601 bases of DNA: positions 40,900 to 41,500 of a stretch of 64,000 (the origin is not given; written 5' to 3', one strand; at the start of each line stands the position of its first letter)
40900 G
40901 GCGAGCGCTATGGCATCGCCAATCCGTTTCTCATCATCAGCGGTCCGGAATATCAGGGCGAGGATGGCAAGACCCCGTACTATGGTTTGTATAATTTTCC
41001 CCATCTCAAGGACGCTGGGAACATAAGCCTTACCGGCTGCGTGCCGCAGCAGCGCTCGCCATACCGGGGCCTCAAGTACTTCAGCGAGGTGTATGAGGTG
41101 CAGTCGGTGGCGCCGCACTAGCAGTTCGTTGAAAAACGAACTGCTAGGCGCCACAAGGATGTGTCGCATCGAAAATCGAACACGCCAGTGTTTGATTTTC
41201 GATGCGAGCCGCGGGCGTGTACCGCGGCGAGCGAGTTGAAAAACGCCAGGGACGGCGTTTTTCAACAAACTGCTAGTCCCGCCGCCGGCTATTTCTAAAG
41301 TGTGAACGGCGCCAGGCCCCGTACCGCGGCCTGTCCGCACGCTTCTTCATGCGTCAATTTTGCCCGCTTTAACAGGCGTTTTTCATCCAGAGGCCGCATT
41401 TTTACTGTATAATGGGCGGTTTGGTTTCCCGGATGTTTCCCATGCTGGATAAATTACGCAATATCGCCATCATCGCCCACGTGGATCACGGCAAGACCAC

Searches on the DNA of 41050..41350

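Call 70: search_rna_families(source=window, start=41050, end=41350, threshold=evalue, max_evalue=1)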
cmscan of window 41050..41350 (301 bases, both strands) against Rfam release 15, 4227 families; matches with E-value up to 1: 2.
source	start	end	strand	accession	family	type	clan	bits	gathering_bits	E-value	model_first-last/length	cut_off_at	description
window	41164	41207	+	RF03652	mir-2329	Gene; miRNA;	-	25.4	90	0.0054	11-56/66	no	mir-2329 microRNA precursor family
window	41159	41211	+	RF01944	mir-2518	Gene; miRNA;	-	21.8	61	0.036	1-67/67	no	mir-2518 microRNA precursor family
